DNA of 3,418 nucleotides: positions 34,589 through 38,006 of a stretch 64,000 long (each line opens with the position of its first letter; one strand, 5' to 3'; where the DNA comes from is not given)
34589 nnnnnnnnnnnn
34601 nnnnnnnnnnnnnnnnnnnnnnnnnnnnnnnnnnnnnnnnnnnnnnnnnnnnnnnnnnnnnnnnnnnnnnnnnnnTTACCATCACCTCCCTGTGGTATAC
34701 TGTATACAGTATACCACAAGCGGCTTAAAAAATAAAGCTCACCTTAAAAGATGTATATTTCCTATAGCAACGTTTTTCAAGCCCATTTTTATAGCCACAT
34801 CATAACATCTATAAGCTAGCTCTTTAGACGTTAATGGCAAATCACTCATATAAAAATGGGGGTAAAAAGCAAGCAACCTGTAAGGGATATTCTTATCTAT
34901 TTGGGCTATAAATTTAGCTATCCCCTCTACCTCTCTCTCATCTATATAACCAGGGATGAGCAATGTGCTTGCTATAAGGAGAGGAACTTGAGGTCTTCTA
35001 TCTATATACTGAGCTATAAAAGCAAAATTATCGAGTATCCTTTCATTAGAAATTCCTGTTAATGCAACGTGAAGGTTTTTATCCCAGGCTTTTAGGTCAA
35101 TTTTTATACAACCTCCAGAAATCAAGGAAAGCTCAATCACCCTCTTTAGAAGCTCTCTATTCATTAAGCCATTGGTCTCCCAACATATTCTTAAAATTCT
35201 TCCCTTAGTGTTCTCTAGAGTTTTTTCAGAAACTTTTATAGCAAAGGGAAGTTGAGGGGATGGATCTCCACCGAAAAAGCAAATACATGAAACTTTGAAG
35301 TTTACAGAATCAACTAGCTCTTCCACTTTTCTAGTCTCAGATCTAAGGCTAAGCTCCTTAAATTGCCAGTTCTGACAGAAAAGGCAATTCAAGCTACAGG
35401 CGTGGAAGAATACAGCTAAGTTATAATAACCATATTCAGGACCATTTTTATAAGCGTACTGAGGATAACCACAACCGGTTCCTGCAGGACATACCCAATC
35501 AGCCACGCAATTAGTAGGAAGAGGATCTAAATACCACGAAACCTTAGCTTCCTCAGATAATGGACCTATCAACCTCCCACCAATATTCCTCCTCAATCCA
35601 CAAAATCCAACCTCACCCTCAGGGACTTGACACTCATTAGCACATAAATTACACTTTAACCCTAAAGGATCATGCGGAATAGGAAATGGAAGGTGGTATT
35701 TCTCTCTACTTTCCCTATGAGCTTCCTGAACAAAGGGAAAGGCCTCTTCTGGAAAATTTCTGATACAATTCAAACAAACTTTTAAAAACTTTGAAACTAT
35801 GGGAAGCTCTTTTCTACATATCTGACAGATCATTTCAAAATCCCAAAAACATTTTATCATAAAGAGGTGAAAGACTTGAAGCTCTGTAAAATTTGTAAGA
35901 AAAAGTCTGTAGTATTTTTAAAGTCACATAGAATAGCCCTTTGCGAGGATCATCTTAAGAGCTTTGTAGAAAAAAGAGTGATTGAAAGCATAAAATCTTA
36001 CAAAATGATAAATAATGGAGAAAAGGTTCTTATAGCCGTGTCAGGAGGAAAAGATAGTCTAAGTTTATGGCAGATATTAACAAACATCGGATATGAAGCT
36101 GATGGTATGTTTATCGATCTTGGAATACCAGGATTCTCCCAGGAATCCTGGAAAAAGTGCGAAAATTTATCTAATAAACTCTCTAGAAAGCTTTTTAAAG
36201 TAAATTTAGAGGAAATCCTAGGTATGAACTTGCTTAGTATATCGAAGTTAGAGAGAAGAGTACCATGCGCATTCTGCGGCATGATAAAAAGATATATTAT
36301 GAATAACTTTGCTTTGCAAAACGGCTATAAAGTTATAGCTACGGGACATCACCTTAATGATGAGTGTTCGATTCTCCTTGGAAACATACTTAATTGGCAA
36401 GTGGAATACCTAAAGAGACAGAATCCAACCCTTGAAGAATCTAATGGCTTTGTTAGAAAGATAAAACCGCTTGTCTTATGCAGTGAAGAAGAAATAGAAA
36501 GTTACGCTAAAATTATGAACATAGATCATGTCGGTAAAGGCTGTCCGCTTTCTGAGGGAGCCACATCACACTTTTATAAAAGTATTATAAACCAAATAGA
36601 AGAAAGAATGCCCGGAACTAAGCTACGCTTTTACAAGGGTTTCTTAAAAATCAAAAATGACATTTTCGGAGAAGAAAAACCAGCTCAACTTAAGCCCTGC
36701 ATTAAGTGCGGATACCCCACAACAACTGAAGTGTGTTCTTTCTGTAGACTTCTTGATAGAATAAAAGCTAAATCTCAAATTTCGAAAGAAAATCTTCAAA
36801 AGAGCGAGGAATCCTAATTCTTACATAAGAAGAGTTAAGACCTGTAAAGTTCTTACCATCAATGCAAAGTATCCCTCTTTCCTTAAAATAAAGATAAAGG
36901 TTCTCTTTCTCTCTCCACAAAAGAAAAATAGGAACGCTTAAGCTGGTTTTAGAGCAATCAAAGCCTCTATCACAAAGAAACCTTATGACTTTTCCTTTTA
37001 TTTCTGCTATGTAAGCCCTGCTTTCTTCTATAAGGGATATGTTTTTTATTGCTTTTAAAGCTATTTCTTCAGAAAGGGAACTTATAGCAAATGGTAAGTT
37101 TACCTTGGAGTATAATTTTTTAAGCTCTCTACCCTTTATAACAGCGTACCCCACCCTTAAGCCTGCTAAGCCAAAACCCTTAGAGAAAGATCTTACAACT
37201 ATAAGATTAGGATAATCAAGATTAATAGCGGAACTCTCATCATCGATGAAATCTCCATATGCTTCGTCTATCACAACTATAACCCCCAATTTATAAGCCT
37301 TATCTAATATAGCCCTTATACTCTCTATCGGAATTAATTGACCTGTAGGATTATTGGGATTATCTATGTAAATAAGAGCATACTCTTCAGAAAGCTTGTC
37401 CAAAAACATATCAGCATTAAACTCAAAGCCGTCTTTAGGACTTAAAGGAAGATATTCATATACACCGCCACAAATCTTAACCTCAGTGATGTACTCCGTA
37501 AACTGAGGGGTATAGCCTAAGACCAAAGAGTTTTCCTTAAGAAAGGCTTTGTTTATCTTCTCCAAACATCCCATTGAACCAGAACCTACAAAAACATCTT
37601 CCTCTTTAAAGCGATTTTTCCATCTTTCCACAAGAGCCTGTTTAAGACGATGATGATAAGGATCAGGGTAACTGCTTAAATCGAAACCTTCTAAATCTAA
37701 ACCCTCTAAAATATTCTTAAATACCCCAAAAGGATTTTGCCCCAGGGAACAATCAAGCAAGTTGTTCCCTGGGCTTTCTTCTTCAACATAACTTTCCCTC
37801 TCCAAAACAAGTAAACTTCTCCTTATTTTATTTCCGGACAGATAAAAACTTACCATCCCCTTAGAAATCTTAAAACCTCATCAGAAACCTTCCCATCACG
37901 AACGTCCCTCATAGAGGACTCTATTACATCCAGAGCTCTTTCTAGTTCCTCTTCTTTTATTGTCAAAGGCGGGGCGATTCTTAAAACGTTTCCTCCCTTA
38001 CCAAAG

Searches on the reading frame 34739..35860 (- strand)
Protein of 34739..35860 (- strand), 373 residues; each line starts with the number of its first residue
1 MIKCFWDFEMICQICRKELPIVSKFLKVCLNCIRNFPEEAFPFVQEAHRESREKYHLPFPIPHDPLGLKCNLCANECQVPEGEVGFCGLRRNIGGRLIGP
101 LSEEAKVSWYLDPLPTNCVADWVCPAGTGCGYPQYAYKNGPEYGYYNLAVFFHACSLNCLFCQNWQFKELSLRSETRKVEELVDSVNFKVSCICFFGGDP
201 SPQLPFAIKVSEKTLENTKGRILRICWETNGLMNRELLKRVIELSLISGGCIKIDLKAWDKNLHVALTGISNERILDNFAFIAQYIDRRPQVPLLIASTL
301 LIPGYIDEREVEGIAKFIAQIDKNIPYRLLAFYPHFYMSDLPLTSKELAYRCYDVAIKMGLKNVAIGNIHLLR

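Call 5: search_protein_families(library=pfam, proteins=[window:34739-35860:-])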
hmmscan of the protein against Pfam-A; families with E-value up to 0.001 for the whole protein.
window:34739-35860:- (373 aa): 2 families
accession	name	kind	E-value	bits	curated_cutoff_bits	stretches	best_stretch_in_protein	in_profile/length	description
PF04055.27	Radical_SAM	-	3e-16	60.5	29.5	1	151-317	3-165/166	Radical SAM superfamily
PF13353.11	Fer4_12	-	3.1e-05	24.7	22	1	148-240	8-100/137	4Fe-4S single cluster domain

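Call 6: search_protein_families(library=ncbifam, proteins=[window:34739-35860:-])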
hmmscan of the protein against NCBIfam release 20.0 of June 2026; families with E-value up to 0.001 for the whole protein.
window:34739-35860:- (373 aa): 14 families
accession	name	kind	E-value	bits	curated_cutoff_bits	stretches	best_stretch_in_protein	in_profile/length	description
TIGR04337.1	AmmeMemoSam_rS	hypoth_equivalog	3.2e-22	78.9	220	1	154-370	78-287/349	AmmeMemoRadiSam system radical SAM enzyme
TIGR04041.1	activase_YjjW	hypoth_equivalog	7.1e-18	65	250.2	1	176-336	92-242/276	YjjW family glycine radical enzyme activase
NF048010.1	SfplDhtActHpsHDes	equivalog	1.3e-15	57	430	1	193-333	135-264/298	(2S)-3-sulfopropanediol dehydratase activating enzyme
TIGR02493.1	PFLA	equivalog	1.7e-12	47.3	231.75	1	147-323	17-188/235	pyruvate formate-lyase-activating protein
TIGR02494.1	PFLE_PFLC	subfamily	4.6e-11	42.5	174.35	1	184-332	116-254/293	glycyl-radical enzyme activating protein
TIGR02495.1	NrdG2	equivalog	1.6e-10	40.7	131.15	1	148-274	19-138/193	anaerobic ribonucleoside-triphosphate reductase activating protein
NF008356.0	PRK11145.1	equivalog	4.8e-10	39.1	375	1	148-323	23-193/246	pyruvate formate lyase 1-activating protein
NF033719.1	ind_deCO2_activ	equivalog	6e-10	38.9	425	1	191-321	131-248/302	indoleacetate decarboxylase activase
NF033717.2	HPDL_rSAM_activ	equivalog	1.1e-08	34.7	420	1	192-332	133-261/311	4-hydroxyphenylacetate decarboxylase activase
TIGR04395.1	cutC_activ_rSAM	equivalog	1.7e-07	30.8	360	1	193-321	133-248/309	choline TMA-lyase-activating enzyme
TIGR02826.1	RNR_activ_nrdG3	equivalog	3e-07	30.4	151.7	1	145-232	15-99/148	anaerobic ribonucleoside-triphosphate reductase activating protein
TIGR04038.1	tatD_link_rSAM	subfamily_domain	2.1e-05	24.4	129.7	1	153-316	16-180/192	TatD family nuclease-associated radical SAM protein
NF043069.1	T4HPD_activ_SAM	equivalog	0.00014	21.4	425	1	193-287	127-213/299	trans-4-hydroxy-L-proline dehydratase activase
NF048008.1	SfplDhtActHpfHKleb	equivalog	0.00033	20.1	500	0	197-323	134-248/308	(2S)-3-sulfopropanediol dehydratase activating enzyme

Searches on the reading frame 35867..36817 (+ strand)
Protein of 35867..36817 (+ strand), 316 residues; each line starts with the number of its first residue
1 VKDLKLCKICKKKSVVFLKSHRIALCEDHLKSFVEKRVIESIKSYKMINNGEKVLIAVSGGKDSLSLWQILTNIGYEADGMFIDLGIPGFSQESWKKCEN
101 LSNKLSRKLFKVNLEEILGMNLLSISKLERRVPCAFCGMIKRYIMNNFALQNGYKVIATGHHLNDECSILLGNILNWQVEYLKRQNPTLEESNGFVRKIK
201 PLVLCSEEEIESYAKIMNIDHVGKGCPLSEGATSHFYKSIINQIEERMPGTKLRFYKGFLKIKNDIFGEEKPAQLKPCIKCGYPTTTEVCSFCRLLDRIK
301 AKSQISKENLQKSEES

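Call 5: search_protein_families(library=pfam, proteins=[window:35867-36817:+])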
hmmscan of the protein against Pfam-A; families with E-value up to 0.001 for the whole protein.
window:35867-36817:+ (316 aa): 2 families
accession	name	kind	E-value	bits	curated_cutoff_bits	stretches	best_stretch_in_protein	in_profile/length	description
PF01171.26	ATP_bind_3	-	2.4e-10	40.9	27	1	53-221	1-163/182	PP-loop family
PF22082.2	TtuA_LIM_N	-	9.1e-08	32.5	27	1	7-30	2-25/26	2-thiouridine synthetase TtuA, N-terminal LIM domain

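Call 6: search_protein_families(library=ncbifam, proteins=[window:35867-36817:+])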
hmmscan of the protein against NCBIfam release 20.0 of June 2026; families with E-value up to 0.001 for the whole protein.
window:35867-36817:+ (316 aa): 8 families
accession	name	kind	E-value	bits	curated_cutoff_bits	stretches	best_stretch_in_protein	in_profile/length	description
NF049949.1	tRNAsynTtuAPyrococ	equivalog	5.2e-86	288.4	450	1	7-296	3-290/292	tRNA-5-methyluridine(54) 2-sulfurtransferase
NF047749.1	tRNAThiolNcsA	equivalog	3.5e-36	124.9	500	1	7-301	3-321/322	tRNA 2-thiolation protein NcsA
NF007972.0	PRK10696.1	equivalog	1.4e-26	93.4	272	1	26-262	16-251/295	tRNA 2-thiocytidine(32) synthetase TtcA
TIGR00269.1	TIGR00269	hypoth_equivalog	8.9e-18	64.5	62.75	1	196-298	1-103/104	TIGR00269 family protein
TIGR02432.1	lysidine_TilS_N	equivalog_domain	1.5e-12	47.9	93.6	1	53-221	1-167/189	tRNA lysidine(34) synthetase TilS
NF001138.1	PRK00143.1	equivalog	1.6e-05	24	284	1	53-164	1-124/345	tRNA 2-thiouridine(34) synthase MnmA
TIGR00268.2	TIGR00268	equivalog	0.00017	20.9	150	0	47-166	9-124/259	ATP-dependent sacrificial sulfur transferase LarE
TIGR00420.1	trmU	equivalog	0.00024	20.1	236.95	1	53-162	2-126/351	tRNA 2-thiouridine(34) synthase MnmA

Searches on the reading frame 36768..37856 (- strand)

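Call 32: search_protein_families(library=pfam, proteins=[window:36768-37856:-], max_evalue=0.00001)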
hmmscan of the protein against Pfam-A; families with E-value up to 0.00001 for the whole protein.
window:36768-37856:- (362 aa): 1 family
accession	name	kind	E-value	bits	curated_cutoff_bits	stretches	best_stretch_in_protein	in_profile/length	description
PF00155.27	Aminotran_1_2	-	7e-44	150.9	19.7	1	37-349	7-346/361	Aminotransferase class I and II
